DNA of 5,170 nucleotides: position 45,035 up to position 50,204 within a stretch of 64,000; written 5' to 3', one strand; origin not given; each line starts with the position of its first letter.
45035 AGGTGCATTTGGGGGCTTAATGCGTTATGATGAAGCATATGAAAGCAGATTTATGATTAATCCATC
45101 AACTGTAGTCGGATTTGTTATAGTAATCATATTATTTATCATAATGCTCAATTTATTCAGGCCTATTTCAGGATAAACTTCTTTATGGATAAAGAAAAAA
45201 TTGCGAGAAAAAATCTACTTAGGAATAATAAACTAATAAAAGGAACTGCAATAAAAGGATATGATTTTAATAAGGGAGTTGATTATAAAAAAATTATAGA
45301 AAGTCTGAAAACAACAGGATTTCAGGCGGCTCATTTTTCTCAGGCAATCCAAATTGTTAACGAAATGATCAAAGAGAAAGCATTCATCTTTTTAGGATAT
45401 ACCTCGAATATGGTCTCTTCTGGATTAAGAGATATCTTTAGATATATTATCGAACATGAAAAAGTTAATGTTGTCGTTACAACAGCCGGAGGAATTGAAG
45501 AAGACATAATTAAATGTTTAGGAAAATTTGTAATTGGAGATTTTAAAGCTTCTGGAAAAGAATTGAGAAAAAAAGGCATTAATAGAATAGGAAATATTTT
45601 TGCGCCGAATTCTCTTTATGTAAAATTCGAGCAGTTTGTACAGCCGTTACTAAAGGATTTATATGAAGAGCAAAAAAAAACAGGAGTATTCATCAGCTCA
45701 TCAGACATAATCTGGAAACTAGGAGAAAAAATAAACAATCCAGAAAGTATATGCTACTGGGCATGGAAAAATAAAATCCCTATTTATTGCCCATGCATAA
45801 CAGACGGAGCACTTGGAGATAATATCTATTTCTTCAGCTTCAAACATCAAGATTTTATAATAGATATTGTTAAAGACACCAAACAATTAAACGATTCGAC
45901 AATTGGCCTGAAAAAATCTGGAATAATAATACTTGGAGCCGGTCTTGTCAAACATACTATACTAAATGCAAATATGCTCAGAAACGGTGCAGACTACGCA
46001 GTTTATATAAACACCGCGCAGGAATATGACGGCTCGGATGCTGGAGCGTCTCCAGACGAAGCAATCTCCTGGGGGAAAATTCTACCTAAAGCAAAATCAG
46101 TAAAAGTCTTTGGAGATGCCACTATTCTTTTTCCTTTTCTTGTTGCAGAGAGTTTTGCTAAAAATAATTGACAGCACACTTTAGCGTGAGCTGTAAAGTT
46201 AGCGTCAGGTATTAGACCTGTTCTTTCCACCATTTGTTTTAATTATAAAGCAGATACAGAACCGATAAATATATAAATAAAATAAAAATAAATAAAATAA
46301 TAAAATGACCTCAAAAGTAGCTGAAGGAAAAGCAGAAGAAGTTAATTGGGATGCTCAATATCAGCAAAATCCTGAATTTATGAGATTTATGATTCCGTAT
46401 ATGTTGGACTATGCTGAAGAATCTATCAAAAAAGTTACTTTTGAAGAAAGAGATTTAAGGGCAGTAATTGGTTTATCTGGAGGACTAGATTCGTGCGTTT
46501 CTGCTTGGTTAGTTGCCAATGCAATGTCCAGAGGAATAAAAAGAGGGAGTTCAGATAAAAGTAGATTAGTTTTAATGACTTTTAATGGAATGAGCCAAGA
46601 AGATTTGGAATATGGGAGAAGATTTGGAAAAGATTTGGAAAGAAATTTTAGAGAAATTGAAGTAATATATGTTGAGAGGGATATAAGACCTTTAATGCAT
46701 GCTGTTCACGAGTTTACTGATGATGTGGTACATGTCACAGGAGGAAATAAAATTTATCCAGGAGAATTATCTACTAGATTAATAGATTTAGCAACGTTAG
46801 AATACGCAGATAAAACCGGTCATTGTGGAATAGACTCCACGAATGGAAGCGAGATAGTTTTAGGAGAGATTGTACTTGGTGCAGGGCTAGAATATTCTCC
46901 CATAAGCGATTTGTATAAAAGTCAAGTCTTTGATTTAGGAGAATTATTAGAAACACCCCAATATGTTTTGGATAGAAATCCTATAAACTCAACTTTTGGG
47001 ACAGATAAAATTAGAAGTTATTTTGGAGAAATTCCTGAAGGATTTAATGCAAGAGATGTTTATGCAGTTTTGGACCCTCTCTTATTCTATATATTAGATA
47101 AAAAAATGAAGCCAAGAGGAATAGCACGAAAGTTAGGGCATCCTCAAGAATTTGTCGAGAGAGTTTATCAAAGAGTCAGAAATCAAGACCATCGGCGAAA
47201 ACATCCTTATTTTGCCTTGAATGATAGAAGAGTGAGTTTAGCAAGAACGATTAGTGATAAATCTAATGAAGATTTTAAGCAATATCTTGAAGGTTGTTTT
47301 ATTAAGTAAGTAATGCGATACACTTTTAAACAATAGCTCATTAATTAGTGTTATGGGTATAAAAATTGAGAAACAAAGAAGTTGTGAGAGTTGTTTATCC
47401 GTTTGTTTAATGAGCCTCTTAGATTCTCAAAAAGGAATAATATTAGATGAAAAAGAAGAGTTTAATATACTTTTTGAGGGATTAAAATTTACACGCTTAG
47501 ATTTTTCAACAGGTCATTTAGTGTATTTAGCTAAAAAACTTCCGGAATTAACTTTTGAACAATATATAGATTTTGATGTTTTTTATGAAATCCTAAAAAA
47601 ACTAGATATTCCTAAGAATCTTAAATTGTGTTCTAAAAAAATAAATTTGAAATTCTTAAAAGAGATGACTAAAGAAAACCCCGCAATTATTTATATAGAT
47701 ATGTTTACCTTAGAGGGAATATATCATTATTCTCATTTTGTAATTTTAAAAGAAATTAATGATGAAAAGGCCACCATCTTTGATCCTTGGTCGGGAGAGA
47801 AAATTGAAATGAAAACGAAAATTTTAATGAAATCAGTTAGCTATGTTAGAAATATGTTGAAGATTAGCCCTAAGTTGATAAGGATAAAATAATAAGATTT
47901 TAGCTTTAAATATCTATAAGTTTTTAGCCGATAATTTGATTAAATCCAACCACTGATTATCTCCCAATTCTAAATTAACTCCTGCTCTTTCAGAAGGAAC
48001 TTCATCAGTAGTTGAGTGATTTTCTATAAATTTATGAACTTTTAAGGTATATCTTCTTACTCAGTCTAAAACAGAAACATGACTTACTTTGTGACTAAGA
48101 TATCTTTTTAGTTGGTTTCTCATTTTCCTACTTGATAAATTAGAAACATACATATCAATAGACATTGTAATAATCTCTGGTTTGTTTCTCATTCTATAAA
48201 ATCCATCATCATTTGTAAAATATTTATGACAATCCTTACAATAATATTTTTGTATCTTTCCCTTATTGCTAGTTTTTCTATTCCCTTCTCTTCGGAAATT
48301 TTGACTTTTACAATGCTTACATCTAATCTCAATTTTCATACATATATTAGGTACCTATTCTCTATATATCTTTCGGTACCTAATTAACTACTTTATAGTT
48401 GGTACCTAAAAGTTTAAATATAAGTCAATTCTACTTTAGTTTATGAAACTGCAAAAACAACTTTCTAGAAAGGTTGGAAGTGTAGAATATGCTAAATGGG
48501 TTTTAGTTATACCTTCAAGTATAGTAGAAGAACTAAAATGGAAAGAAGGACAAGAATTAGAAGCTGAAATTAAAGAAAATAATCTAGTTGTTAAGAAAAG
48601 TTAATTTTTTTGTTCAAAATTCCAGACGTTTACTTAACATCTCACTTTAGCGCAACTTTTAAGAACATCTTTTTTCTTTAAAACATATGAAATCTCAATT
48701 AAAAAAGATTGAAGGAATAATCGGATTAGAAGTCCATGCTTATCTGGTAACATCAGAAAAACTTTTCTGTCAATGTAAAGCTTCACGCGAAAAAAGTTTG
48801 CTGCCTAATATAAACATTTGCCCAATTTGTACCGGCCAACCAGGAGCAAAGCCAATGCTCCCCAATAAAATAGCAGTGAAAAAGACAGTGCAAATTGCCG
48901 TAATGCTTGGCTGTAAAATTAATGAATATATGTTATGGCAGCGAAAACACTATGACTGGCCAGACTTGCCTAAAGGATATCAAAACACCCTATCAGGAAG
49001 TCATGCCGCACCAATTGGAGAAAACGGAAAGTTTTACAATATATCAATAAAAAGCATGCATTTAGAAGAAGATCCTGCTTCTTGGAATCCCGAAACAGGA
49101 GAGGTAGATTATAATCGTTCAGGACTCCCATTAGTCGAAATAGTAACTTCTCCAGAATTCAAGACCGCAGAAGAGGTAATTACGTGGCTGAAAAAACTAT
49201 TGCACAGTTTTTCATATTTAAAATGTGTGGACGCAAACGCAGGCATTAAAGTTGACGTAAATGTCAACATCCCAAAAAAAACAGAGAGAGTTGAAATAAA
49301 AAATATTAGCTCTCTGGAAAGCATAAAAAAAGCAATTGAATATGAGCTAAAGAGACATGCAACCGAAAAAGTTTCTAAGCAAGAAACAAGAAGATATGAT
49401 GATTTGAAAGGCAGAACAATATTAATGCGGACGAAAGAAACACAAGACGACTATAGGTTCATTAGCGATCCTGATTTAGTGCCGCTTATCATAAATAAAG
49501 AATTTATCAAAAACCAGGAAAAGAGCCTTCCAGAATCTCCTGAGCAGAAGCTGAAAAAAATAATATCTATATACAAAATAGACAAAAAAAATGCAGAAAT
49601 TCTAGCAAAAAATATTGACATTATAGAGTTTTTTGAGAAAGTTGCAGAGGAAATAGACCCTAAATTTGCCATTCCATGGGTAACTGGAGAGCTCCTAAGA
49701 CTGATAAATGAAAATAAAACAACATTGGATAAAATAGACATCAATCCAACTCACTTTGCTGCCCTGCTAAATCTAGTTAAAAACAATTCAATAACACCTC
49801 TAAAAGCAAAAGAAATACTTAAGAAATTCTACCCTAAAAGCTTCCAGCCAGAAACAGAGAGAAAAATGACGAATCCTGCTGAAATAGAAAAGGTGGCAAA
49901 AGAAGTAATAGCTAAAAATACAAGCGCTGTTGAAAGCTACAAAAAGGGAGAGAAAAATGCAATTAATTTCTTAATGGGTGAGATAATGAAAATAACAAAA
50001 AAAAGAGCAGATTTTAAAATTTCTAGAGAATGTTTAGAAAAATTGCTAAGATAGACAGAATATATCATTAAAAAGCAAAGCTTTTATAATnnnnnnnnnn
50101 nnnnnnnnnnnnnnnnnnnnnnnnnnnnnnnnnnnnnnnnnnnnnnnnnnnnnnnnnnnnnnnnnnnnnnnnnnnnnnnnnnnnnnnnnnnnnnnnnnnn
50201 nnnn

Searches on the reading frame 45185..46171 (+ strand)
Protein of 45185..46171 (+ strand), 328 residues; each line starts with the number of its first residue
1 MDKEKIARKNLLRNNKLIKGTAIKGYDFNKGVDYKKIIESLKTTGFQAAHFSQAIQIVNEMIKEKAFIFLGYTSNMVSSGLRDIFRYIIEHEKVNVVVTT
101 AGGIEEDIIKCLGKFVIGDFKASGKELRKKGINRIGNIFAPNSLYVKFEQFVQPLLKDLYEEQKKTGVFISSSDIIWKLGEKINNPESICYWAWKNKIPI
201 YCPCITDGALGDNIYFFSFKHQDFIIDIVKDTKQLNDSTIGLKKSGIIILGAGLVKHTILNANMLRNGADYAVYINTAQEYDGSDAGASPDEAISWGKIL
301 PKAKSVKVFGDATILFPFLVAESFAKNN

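Call 67: search_protein_families(library=pfam, proteins=[window:45185-46171:+], max_evalue=0.001)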
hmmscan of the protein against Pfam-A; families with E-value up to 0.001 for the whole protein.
window:45185-46171:+ (328 aa): 1 family
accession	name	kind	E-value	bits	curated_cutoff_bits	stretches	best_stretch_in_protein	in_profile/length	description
PF01916.23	DS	-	1.3e-115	386.1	27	1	37-322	2-287/288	Deoxyhypusine synthase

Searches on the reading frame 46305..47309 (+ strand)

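Call 67: search_protein_families(library=pfam, proteins=[window:46305-47309:+], max_evalue=0.001)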
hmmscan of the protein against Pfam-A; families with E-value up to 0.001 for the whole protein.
window:46305-47309:+ (334 aa): 1 family
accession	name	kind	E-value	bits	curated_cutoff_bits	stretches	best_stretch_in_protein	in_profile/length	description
PF02540.23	NAD_synthase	-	3.3e-21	76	21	1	38-301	6-242/242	NAD synthase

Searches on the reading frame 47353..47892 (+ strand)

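Call 33: search_protein_families(library=pfam, proteins=[window:47353-47892:+], max_evalue=0.01)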
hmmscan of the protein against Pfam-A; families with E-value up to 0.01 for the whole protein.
window:47353-47892:+ (179 aa): 1 family
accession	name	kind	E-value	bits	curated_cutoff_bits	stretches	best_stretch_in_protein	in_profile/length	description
PF03412.21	Peptidase_C39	-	8.6e-05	22.8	22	1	89-161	49-120/133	Peptidase C39 family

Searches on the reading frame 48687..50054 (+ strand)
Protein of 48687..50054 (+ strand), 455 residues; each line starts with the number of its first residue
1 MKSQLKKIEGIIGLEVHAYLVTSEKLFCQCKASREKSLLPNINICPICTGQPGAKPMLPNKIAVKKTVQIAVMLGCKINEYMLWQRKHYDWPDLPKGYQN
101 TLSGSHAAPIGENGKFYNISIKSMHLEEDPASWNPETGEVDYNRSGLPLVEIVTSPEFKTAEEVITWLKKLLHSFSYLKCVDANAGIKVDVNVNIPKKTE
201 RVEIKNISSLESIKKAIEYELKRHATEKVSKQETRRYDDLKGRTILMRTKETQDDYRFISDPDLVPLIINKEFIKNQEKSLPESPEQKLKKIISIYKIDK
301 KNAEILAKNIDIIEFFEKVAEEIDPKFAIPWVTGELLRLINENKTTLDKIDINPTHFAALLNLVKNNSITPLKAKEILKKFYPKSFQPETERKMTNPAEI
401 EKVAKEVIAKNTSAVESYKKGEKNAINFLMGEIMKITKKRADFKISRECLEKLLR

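Call 7: search_protein_families(library=pfam, proteins=[window:48687-50054:+], max_evalue=1)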
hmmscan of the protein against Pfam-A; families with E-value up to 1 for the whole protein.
window:48687-50054:+ (455 aa): 3 families
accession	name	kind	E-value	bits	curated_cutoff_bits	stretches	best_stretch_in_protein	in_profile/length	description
PF02934.20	GatB_N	-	5.4e-76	255.8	23.4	1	11-274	2-276/277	GatB/GatE catalytic domain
PF02637.23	GatB_Yqey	-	3.5e-31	108.5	27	1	314-454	1-148/148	GatB domain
PF24017.2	Beta-prop_SCAP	-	0.28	10.4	100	1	219-290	57-126/497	SCAP Beta-propeller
